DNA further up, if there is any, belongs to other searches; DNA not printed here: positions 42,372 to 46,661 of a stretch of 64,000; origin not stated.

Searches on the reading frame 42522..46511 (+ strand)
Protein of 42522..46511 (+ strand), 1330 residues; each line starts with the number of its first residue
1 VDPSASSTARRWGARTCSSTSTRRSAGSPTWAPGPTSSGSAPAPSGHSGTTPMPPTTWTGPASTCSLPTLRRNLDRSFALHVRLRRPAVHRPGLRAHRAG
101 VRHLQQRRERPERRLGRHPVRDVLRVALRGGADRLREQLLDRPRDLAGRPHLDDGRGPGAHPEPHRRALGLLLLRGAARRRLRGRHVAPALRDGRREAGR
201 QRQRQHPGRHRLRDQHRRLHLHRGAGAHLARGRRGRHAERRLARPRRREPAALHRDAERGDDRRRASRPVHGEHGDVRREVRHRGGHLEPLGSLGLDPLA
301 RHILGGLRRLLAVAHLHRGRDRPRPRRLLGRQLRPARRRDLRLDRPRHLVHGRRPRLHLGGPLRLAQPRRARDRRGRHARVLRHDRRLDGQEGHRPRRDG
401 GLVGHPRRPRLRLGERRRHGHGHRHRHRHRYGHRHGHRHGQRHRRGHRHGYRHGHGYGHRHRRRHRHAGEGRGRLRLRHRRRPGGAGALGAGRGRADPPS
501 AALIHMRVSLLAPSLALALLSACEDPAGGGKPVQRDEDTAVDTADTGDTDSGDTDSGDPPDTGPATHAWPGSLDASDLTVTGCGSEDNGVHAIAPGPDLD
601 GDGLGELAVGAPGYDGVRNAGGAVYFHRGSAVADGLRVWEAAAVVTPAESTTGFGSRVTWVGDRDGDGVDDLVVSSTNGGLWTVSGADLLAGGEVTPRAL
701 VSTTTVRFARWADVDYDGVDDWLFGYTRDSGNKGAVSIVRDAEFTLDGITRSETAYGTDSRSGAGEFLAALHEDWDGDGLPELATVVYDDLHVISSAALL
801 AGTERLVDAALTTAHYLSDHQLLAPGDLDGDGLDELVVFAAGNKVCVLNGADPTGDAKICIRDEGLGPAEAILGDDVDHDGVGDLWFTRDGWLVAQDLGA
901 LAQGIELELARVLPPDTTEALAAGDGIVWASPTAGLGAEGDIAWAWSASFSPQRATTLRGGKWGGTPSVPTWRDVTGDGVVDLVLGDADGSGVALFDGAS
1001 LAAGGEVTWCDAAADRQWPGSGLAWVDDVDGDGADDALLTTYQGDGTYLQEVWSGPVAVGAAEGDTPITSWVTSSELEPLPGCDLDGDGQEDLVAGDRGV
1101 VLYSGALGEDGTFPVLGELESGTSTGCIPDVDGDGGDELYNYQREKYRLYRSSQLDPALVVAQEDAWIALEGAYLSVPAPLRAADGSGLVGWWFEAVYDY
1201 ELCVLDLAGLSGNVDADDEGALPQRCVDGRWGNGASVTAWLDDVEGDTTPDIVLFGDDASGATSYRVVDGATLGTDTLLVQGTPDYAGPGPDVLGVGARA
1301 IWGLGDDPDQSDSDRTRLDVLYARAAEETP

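Call 51: search_protein_families(library=pfam, proteins=[window:42522-46511:+], max_evalue=0.00001)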
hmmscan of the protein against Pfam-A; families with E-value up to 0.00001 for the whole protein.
window:42522-46511:+ (1330 aa): 2 families
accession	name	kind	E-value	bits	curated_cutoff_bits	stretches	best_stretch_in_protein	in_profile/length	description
PF13517.12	FG-GAP_3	-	4.5e-08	34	26.9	0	774-838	1-61/61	FG-GAP-like repeat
PF01839.29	FG-GAP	-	1.6e-07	31.5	22.1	1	592-626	4-36/37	FG-GAP repeat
